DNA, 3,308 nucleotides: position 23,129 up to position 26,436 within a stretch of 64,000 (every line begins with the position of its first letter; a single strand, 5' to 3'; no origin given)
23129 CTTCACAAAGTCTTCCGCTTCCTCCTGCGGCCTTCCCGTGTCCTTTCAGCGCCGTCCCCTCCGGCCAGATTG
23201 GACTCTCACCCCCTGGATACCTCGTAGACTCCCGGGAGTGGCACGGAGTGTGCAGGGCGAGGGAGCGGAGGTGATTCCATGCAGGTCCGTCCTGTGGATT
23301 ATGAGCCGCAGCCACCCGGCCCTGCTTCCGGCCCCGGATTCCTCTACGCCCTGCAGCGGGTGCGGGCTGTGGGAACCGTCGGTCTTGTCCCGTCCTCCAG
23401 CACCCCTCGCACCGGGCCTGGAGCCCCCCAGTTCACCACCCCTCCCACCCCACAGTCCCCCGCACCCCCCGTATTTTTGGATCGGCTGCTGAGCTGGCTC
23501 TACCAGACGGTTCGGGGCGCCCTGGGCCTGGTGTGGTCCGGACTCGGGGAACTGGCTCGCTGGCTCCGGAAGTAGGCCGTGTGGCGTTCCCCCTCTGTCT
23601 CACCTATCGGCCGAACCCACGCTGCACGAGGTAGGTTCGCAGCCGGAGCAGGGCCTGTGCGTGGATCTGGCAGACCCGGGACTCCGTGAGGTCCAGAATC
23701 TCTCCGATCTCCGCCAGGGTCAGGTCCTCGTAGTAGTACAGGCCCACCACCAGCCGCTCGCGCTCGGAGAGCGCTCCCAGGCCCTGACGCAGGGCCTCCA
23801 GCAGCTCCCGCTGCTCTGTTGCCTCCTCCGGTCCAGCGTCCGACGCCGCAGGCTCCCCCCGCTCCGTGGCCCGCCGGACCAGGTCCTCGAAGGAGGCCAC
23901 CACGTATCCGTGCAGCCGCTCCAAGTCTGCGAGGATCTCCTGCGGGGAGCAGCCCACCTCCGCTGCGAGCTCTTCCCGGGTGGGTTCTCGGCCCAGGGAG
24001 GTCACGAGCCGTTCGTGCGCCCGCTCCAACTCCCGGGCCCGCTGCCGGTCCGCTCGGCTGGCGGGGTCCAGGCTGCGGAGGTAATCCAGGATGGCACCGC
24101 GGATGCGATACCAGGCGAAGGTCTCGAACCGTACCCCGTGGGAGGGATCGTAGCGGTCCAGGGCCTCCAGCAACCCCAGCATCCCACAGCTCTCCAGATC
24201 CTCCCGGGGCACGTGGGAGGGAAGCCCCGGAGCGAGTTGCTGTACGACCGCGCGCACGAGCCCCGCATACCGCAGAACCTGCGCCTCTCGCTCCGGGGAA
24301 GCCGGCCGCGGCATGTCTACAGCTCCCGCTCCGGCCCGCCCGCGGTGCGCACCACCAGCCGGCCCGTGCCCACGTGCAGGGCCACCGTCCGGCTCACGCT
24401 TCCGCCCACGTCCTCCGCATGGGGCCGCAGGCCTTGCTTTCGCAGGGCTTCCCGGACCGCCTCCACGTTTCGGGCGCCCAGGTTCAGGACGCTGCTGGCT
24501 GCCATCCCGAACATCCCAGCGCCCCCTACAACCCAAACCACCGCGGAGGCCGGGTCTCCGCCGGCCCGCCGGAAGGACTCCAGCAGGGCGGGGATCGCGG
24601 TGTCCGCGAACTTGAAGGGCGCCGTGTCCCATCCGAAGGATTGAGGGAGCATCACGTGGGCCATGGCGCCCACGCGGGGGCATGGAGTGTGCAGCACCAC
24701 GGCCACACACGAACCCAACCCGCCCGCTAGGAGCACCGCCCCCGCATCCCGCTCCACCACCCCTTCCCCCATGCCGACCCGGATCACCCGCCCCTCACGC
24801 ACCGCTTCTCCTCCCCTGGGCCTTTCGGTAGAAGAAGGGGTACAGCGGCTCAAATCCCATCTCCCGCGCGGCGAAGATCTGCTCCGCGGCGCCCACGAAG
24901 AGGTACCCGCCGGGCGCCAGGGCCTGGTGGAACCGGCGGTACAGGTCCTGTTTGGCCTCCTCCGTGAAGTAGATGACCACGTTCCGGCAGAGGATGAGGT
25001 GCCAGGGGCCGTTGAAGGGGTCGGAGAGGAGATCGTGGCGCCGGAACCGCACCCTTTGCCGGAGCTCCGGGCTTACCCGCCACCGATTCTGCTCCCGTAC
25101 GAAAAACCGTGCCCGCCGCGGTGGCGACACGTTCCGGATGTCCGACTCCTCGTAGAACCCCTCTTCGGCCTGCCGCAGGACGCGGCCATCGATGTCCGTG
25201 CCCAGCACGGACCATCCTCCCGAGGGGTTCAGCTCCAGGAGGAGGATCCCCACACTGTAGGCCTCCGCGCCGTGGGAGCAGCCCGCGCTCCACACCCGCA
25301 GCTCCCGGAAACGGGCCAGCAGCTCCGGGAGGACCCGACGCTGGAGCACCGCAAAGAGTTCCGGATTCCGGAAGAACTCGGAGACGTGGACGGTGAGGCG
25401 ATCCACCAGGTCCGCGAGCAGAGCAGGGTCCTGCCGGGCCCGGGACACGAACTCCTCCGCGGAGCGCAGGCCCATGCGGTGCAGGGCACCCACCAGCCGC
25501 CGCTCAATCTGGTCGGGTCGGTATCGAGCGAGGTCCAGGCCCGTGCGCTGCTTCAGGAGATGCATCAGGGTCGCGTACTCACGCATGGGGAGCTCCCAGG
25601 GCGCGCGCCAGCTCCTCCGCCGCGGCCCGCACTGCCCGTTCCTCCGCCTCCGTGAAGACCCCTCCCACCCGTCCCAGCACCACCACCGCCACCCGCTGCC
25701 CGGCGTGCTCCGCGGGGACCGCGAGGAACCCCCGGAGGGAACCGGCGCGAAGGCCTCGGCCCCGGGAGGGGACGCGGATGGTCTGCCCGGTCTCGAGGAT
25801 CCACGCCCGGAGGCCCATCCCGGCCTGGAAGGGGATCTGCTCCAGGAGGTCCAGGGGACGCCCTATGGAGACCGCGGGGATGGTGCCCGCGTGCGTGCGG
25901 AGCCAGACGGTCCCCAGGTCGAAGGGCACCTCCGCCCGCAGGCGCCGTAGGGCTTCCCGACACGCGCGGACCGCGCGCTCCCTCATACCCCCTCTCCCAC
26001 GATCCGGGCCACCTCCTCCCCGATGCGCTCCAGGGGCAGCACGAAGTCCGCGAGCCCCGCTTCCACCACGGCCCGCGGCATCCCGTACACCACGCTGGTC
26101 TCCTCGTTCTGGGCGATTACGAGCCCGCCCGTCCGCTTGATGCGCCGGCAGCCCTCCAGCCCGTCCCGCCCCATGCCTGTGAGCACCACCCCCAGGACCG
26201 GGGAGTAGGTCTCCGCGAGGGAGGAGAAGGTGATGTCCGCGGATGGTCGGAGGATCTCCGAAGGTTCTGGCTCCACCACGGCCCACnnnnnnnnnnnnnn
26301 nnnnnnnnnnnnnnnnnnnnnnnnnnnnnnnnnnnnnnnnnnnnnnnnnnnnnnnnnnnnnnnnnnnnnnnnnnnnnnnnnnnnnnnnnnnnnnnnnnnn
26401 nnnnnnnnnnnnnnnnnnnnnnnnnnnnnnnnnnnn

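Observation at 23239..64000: Bacillus-type fla/che supercluster that appears to be driven by sigma-54 rather than sigmaA/sigmaD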

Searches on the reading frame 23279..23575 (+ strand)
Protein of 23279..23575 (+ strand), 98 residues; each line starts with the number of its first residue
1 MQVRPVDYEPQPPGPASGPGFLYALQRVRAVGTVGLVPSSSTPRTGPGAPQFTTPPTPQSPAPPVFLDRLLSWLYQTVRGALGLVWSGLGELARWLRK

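Call 12: search_protein_families(library=pfam, proteins=[window:23279-23575:+], max_evalue=0.001)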
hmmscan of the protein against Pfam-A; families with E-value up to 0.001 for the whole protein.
window:23279-23575:+ (98 aa): 0 families

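Call 24: search_protein_families(library=pfam, proteins=[window:23279-23575:+], max_evalue=0.01)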
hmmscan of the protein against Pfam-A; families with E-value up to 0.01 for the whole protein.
window:23279-23575:+ (98 aa): 0 families

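Call 47: search_protein_families(library=ncbifam, proteins=[window:23279-23575:+], max_evalue=0.001)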
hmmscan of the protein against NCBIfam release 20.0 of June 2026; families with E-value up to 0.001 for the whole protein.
window:23279-23575:+ (98 aa): 0 families

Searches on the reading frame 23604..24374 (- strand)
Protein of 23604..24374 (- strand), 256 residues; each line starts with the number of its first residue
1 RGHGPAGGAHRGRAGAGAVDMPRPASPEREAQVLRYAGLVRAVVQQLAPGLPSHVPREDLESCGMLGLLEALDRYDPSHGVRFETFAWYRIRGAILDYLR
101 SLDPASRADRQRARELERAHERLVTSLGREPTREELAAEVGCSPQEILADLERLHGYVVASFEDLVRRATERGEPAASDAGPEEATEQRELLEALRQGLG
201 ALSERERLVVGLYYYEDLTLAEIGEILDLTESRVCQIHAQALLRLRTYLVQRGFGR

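Call 71: find_homologous_proteins(query=window:23604-24374:-, max_evalue=1e-40)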
Query window:23604-24374:- (256 aa): 1204 proteins with E <= 1e-40 among 8000 candidates; the best 120 are listed.
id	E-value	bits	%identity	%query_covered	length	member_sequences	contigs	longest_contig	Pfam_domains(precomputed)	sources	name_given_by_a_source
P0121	8.2e-129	447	91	92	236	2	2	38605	PF04545.23,PF04542.21,PF08281.19,PF04539.23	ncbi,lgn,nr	ncbi:MAG: FliA/WhiG family RNA polymerase sigma factor [Armatimonadota bacterium]|nr:FliA/WhiG famil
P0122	1.1e-122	427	100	79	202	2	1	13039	PF04545.23,PF04542.21,PF08281.19,PF04539.23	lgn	-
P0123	7.4e-122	424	85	92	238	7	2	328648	PF04545.23,PF04542.21,PF08281.19,PF04539.23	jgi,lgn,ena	-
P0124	4.1e-113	395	82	92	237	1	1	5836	PF04545.23,PF04542.21,PF08281.19,PF04539.23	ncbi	-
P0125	9.2e-99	348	76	92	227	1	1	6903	PF04545.23,PF04542.21,PF08281.19,PF04539.23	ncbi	-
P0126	1.1e-93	332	73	89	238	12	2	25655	PF04545.23,PF04542.21,PF08281.19,PF04539.23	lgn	-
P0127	7.3e-93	329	70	92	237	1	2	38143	PF04545.23,PF04542.21,PF08281.19,PF04539.23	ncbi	-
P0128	2.3e-92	327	70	92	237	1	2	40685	PF04545.23,PF04542.21,PF08281.19,PF04539.23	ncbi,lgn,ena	-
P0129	2.0e-91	324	70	91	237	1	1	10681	PF04545.23,PF04542.21,PF04539.23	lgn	-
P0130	2.6e-91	324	69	92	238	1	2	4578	PF04545.23,PF04542.21,PF08281.19,PF04539.23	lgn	-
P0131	7.8e-91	322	71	89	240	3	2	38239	PF04545.23,PF04542.21,PF08281.19,PF04539.23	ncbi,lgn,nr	ncbi:MAG: FliA/WhiG family RNA polymerase sigma factor [Armatimonadota bacterium]|nr:FliA/WhiG famil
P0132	1.3e-90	322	68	92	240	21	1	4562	PF13384.13,PF04545.23,PF04542.21,PF08281.19,PF04539.23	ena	-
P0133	8.0e-90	319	68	92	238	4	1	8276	PF04545.23,PF04542.21,PF08281.19,PF04539.23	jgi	-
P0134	2.0e-89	318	69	91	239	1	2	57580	PF04545.23,PF04542.21,PF08281.19,PF04539.23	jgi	jgi:RNA polymerase sigma factor for flagellar operon FliA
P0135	3.4e-89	317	67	92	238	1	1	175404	PF04545.23,PF04542.21,PF08281.19,PF04539.23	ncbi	-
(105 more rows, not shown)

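Call 72: find_encoding_contigs(protein=P0135, flank=6000, max_places=1)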
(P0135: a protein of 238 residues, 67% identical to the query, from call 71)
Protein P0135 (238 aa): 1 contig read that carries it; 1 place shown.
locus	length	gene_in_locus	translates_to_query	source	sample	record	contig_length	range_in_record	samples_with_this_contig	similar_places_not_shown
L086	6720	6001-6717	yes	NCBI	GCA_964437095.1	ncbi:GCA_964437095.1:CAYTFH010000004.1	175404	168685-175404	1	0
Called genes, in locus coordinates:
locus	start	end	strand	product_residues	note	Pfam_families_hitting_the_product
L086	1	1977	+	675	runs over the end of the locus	PF00771:FHIPEP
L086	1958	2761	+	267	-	PF00448:SRP54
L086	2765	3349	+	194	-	PF12945:PilZNR (weak), PF07238:PilZ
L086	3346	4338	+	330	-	PF00072:Response_reg, PF01339:CheB_methylest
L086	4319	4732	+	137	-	PF01590:GAF, PF13185:GAF_2, PF13492:GAF_3 (weak)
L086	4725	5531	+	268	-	PF03705:CheR_N, PF13649:Methyltransf_25 (faint), PF01739:CheR, PF08242:Methyltransf_12 (weak)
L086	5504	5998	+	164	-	PF03975:CheD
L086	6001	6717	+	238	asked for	PF04542:Sigma70_r2, PF04539:Sigma70_r3 (weak), PF08281:Sigma70_r4_2, PF04545:Sigma70_r4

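Call 73: find_encoding_contigs(protein=P0123, flank=6000, max_places=1)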
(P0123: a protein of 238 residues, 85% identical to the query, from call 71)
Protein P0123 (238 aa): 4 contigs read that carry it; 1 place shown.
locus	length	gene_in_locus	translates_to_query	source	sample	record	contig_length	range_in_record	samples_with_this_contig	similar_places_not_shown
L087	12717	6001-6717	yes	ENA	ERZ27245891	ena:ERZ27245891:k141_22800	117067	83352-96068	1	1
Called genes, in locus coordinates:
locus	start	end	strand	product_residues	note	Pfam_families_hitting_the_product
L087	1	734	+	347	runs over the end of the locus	PF01312:Bac_export_2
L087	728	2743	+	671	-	PF00771:FHIPEP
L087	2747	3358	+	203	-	PF12945:PilZNR, PF07238:PilZ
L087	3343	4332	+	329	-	PF00072:Response_reg, PF01339:CheB_methylest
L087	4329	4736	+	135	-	PF01590:GAF, PF13185:GAF_2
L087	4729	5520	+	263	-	PF03705:CheR_N, PF13649:Methyltransf_25 (faint), PF01739:CheR, PF08242:Methyltransf_12 (faint)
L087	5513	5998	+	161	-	PF03975:CheD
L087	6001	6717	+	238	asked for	PF04542:Sigma70_r2, PF04539:Sigma70_r3 (weak), PF04545:Sigma70_r4, PF08281:Sigma70_r4_2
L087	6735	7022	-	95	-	-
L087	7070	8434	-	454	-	PF01565:FAD_binding_4, PF02913:FAD-oxidase_C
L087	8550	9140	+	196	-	PF00440:TetR_N, PF21351:TetR_C_41 (faint), PF17932:TetR_C_24, PF17935:TetR_C_27 (weak)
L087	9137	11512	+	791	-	PF02737:3HCDH_N, PF00725:3HCDH, PF00378:ECH_1, PF16113:ECH_2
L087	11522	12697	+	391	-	PF00108:Thiolase_N, PF00109:ketoacyl-synt (weak), PF02803:Thiolase_C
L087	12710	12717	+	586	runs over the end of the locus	PF02771:Acyl-CoA_dh_N, PF02770:Acyl-CoA_dh_M, PF00441:Acyl-CoA_dh_1, PF22924:ACOX_C_alpha1, PF08028:Acyl-CoA_dh_2, PF21263:Acyl-CoA-dh_C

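Call 74: find_encoding_contigs(protein=P0121, flank=6000, max_places=1)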
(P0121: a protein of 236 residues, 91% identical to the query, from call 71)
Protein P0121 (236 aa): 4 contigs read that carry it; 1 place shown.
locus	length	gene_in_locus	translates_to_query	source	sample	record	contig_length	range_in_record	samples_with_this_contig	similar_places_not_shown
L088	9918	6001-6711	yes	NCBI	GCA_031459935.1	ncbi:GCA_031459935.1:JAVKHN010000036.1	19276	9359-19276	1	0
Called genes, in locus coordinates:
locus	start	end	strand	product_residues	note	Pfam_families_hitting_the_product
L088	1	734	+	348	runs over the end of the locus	PF01312:Bac_export_2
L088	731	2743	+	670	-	PF00771:FHIPEP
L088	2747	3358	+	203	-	PF12945:PilZNR, PF07238:PilZ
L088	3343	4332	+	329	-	PF00072:Response_reg, PF01339:CheB_methylest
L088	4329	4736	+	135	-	PF01590:GAF, PF13185:GAF_2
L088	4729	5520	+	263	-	PF03705:CheR_N, PF01739:CheR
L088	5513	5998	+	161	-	PF03975:CheD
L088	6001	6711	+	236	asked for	PF04542:Sigma70_r2, PF04539:Sigma70_r3 (weak), PF08281:Sigma70_r4_2 (weak), PF04545:Sigma70_r4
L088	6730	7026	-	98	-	-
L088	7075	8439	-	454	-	PF01565:FAD_binding_4, PF02913:FAD-oxidase_C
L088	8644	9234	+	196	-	PF00440:TetR_N, PF21351:TetR_C_41 (faint), PF17932:TetR_C_24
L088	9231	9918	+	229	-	PF02737:3HCDH_N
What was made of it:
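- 23604..30627 (-): flhB, flhA, PilZ/YcgR-like gene, cheB, small GAF protein, cheR, cheD, fliA (FliA/WhiG sigma-28). Gene calls in relatives (calls 72-74).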

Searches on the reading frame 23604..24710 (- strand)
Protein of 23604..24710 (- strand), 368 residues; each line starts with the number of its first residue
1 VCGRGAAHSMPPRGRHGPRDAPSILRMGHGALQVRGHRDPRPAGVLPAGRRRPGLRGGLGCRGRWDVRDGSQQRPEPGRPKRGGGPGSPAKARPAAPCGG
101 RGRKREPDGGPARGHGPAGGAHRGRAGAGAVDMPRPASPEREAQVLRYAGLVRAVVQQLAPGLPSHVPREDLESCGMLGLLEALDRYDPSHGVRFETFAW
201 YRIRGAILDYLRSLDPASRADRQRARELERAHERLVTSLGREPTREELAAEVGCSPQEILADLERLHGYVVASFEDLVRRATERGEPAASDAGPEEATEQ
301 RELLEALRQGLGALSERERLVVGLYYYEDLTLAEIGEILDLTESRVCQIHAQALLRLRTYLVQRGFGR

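Call 12: search_protein_families(library=pfam, proteins=[window:23604-24710:-], max_evalue=0.001)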
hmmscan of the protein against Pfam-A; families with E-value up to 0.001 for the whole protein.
window:23604-24710:- (368 aa): 4 families
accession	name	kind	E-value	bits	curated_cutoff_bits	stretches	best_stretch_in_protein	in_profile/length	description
PF04545.22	Sigma70_r4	-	1.5e-18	66.5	24.1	1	311-358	2-49/50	Sigma-70, region 4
PF04542.20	Sigma70_r2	-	1.4e-14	54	24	1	146-214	3-68/71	Sigma-70 region 2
PF04539.22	Sigma70_r3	-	8.5e-09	35.9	25.3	1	225-296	3-76/78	Sigma-70 region 3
PF08281.18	Sigma70_r4_2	-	4.8e-07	29.8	25.7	1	305-356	2-53/54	Sigma-70, region 4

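Call 47: search_protein_families(library=ncbifam, proteins=[window:23604-24710:-], max_evalue=0.001)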
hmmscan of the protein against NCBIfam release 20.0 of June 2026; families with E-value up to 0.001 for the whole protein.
window:23604-24710:- (368 aa): 68 families (the best 25 are shown)
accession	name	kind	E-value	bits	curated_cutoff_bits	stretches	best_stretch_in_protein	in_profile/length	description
TIGR02479.1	FliA_WhiG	subfamily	1.9e-70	237.1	189.6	1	146-361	3-223/224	FliA/WhiG family RNA polymerase sigma factor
NF005413.0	PRK06986.1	subfamily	3.7e-63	213.6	201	1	141-363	15-238/241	RNA polymerase sigma factor FliA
NF004935.0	PRK06288.1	equivalog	2.8e-58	197.7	343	1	141-362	35-263/270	RNA polymerase sigma factor WhiG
NF005809.0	PRK07670.1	equivalog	2e-53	181.5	326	1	144-362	28-251/255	FliA/WhiG family RNA polymerase sigma factor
NF004572.0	PRK05911.1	equivalog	2.1e-43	148.5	378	1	141-361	25-253/257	RNA polymerase sigma factor sigma-28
NF009091.0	PRK12427.1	equivalog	1.5e-38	132.8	339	1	139-361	14-231/233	FliA/WhiG family RNA polymerase sigma factor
TIGR02980.1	SigBFG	subfamily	6.5e-33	114.3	234.35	1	141-360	5-225/227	SigB/SigF/SigG family RNA polymerase sigma factor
TIGR02937.1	sigma70-ECF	superfamily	7.1e-31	107.1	42.9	1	141-361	3-165/165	sigma-70 family RNA polymerase sigma factor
TIGR02885.1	spore_sigF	equivalog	8e-24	84.7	321.45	1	146-361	18-231/231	RNA polymerase sporulation sigma factor SigF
TIGR02941.1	Sigma_B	equivalog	1.2e-22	80.6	315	1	142-359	32-251/255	RNA polymerase sigma factor SigB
NF004052.0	PRK05572.1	subfamily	2.7e-22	79.5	311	1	149-361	42-250/252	SigF/SigG family RNA polymerase sporulation sigma factor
TIGR02394.1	rpoS_proteo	equivalog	7.4e-22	78.2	378.7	1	167-366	71-279/285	RNA polymerase sigma factor RpoS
NF005514.0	PRK07122.1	subfamily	1.9e-20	73.2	372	1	168-360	66-262/264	RNA polymerase sigma factor SigF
NF004207.0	PRK05657.1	equivalog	5.5e-20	72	394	1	171-366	118-322/329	RNA polymerase sigma factor RpoS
NF005644.0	PRK07408.1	subfamily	1.7e-19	70.5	261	1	144-348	32-240/258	RNA polymerase sigma factor SigF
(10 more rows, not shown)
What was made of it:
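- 23604..30627 (-): FliA_WhiG TIGR02479 scores 237.1 bits against a cut-off of 189.6 (call 47).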

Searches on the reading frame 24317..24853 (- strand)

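Call 12: search_protein_families(library=pfam, proteins=[window:24317-24853:-], max_evalue=0.001)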
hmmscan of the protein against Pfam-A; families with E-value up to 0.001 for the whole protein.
window:24317-24853:- (178 aa): 1 family
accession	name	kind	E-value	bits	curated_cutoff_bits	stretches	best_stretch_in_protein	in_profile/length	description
PF03975.18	CheD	-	6.6e-26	91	25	1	68-170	1-108/108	CheD chemotactic sensory transduction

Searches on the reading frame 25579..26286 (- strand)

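Call 12: search_protein_families(library=pfam, proteins=[window:25579-26286:-], max_evalue=0.001)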
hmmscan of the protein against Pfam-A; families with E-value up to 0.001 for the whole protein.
window:25579-26286:- (235 aa): 2 families
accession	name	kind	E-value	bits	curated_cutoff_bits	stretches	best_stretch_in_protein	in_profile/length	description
PF01590.32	GAF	-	5.1e-08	34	22.4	1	107-230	4-133/133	GAF domain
PF13185.12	GAF_2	-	1.8e-07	31.8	28.6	1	109-230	8-135/136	GAF domain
